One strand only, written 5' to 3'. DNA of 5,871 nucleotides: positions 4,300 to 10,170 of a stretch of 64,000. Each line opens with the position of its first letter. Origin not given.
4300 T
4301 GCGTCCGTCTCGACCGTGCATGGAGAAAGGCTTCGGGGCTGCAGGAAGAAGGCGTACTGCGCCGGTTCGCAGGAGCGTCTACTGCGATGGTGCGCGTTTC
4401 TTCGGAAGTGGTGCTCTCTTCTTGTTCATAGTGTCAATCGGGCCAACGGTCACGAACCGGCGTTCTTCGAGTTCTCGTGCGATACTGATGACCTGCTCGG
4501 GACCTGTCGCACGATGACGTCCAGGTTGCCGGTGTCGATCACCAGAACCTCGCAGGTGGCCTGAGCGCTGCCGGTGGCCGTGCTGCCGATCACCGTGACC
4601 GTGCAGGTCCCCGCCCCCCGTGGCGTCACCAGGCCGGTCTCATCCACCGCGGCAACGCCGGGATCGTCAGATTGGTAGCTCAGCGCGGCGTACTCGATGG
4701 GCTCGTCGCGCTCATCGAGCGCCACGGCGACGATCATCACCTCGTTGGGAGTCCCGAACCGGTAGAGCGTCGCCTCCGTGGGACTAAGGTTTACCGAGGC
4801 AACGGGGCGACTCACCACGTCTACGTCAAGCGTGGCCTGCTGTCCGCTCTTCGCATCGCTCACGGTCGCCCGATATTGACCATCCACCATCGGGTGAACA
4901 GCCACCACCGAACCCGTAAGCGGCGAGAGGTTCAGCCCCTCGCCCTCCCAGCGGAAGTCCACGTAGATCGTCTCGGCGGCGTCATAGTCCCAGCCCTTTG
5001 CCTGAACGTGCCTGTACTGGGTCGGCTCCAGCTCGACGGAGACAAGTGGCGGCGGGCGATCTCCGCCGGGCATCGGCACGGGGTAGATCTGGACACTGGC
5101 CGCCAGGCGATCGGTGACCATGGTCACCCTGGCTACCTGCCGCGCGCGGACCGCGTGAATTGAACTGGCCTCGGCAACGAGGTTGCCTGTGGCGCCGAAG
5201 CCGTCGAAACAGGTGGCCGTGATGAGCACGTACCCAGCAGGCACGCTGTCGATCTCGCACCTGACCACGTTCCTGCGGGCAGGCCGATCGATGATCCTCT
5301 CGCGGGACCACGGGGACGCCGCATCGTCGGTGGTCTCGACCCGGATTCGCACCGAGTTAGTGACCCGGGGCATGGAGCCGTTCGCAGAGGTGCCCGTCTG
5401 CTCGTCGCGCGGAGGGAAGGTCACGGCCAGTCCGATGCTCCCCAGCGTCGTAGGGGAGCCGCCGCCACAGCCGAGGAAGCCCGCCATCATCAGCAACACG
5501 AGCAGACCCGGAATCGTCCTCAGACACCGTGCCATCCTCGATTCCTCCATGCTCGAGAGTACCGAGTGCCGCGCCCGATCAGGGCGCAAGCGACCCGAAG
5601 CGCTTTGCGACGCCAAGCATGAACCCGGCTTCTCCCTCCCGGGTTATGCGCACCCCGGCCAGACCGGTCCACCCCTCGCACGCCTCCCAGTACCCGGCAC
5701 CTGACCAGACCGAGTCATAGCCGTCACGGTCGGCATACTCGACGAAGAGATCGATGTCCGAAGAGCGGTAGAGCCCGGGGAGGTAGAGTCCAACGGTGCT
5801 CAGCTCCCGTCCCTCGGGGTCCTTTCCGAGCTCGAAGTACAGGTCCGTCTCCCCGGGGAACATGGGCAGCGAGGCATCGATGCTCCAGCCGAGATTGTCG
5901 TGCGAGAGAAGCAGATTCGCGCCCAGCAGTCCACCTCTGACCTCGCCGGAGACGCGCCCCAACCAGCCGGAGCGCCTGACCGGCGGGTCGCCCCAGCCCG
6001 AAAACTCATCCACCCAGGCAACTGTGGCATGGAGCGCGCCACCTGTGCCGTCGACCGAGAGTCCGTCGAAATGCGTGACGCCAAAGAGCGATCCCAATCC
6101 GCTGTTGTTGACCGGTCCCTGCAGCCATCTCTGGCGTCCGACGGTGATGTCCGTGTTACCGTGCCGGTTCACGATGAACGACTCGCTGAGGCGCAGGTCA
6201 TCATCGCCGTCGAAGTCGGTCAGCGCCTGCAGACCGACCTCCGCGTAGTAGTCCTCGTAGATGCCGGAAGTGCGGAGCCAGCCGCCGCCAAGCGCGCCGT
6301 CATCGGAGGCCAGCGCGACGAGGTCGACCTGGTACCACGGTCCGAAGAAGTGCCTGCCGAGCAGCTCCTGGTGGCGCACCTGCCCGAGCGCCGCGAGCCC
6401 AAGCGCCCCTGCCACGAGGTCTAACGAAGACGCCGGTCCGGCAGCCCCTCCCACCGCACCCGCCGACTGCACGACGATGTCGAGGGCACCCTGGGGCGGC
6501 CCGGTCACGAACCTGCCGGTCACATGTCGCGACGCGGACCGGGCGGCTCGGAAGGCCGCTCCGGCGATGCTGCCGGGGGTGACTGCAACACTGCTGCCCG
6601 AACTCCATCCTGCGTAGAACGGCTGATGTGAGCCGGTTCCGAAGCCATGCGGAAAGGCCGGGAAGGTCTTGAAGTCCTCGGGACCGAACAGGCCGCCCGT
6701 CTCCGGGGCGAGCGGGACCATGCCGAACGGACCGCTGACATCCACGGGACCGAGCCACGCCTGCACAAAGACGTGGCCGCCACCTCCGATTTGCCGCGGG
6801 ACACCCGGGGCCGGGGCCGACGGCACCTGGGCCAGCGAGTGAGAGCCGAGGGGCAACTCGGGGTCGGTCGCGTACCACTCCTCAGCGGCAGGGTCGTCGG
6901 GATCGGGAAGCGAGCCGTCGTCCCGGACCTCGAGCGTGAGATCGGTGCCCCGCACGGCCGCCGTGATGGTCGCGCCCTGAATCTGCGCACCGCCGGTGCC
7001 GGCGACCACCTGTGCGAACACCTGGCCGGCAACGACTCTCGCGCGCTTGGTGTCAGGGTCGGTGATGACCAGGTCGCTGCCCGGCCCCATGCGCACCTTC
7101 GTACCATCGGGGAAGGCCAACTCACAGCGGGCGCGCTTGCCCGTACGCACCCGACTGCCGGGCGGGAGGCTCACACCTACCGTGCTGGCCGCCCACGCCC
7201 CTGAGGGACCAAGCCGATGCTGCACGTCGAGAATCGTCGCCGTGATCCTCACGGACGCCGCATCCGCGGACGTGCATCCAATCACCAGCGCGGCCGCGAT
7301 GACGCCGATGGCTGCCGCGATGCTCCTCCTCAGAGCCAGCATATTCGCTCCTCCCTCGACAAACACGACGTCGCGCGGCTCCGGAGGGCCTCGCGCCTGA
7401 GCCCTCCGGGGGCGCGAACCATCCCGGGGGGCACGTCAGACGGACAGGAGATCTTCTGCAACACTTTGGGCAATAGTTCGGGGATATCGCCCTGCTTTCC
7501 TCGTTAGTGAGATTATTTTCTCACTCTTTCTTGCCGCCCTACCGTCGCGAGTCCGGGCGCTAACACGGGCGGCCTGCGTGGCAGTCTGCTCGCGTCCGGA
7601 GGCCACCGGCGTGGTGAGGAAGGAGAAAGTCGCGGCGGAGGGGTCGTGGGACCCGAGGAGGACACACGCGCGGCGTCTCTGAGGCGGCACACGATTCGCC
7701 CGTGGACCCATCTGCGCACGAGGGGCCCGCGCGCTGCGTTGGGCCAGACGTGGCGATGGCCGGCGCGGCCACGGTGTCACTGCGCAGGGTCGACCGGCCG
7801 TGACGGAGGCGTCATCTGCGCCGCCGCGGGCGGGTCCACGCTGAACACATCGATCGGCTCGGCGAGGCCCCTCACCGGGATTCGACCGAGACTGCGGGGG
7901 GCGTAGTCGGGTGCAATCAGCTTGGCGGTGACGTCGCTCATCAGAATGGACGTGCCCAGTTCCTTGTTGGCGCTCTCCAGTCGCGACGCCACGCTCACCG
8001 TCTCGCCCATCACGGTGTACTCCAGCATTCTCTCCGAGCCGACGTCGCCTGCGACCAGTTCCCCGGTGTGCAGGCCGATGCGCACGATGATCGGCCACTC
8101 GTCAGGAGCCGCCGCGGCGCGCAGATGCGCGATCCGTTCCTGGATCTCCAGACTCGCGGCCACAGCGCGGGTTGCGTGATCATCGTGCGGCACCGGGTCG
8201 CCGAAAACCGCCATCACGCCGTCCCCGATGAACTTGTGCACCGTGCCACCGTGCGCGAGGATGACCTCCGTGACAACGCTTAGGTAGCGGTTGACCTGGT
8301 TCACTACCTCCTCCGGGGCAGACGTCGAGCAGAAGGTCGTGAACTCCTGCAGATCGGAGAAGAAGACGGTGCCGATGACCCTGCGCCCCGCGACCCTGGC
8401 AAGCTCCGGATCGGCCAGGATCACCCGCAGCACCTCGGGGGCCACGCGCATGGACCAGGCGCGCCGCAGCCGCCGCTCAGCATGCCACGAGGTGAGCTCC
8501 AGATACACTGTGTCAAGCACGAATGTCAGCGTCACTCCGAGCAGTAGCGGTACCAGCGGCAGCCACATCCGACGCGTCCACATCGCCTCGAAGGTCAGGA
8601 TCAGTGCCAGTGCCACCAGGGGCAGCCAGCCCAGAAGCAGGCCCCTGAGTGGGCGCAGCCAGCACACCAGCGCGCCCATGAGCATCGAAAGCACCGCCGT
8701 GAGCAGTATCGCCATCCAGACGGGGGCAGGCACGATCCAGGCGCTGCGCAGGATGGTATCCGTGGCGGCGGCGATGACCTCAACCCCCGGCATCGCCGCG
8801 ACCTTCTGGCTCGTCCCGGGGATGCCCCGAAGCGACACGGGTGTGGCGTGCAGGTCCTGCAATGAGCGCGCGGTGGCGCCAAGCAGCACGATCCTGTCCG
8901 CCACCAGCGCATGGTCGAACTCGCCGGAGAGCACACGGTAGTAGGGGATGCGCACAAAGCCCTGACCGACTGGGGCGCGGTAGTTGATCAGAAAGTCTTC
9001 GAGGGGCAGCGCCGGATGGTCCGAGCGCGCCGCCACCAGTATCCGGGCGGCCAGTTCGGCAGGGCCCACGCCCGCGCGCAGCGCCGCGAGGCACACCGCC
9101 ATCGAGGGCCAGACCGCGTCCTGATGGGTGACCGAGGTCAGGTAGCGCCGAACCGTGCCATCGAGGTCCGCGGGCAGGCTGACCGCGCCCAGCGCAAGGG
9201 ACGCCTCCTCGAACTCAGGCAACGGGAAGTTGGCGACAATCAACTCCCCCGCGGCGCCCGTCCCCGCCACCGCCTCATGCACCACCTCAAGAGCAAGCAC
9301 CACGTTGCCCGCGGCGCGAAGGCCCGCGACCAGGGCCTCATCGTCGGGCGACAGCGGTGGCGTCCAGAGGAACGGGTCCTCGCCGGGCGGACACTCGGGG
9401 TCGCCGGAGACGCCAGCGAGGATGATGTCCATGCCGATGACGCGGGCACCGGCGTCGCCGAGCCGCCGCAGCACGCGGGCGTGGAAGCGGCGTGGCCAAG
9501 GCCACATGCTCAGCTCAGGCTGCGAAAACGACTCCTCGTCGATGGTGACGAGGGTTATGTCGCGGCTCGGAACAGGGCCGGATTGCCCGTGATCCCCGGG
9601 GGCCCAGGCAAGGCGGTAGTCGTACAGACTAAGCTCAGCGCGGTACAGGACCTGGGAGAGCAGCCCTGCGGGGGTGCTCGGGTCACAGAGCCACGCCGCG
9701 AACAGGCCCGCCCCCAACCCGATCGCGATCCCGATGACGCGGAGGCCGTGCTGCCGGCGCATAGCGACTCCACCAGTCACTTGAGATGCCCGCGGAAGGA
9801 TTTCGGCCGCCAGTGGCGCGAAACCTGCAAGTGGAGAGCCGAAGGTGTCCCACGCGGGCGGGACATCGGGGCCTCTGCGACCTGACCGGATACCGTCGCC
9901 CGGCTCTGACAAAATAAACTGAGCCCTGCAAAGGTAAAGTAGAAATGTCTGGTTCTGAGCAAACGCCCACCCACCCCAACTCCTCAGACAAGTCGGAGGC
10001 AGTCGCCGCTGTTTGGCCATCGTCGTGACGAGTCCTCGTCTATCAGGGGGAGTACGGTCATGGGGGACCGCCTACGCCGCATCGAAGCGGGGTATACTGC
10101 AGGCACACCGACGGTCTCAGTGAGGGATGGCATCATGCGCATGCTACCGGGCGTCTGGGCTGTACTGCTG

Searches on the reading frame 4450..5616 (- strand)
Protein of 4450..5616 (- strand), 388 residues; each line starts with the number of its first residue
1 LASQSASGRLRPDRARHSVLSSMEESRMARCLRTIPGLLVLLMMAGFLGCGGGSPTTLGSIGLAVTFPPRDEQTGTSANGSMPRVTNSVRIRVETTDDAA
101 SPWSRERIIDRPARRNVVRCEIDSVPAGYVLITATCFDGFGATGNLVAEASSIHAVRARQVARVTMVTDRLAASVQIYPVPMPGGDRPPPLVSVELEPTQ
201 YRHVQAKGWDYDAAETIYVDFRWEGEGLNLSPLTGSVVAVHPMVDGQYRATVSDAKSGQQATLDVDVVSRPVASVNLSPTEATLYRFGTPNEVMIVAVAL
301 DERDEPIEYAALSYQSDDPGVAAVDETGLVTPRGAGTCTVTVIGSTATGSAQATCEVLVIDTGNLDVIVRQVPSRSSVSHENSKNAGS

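Call 11: search_protein_families(library=pfam, proteins=[window:4450-5616:-], max_evalue=0.001)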
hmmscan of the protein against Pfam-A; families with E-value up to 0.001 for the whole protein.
window:4450-5616:- (388 aa): 2 families
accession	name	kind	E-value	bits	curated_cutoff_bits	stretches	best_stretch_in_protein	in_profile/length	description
PF02368.24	Big_2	-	1.3e-05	25.5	22.8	1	272-354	2-78/79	Bacterial Ig-like domain (group 2)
PF22359.2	Big-like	-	0.00024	21.7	27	1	313-342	4-33/48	Bacterial Ig-like domain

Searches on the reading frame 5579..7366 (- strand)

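Call 11: search_protein_families(library=pfam, proteins=[window:5579-7366:-], max_evalue=0.001)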
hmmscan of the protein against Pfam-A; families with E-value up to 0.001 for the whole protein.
window:5579-7366:- (595 aa): 1 family
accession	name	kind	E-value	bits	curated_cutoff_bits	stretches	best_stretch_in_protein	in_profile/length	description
PF04773.18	FecR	-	5.6e-10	40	24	1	72-150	2-83/97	FecR protein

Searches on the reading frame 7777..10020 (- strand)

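Call 4: search_protein_families(library=pfam, proteins=[window:7777-10020:-], max_evalue=0.1)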
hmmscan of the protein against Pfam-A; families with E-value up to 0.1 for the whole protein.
window:7777-10020:- (747 aa): 2 families
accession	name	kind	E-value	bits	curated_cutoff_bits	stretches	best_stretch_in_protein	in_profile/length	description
PF05226.16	CHASE2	-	5.6e-49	167.4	26.3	1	120-448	9-255/257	CHASE2 domain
PF00211.25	Guanylate_cyc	-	3.9e-25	88.9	21.9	1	551-719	10-173/183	Adenylate and Guanylate cyclase catalytic domain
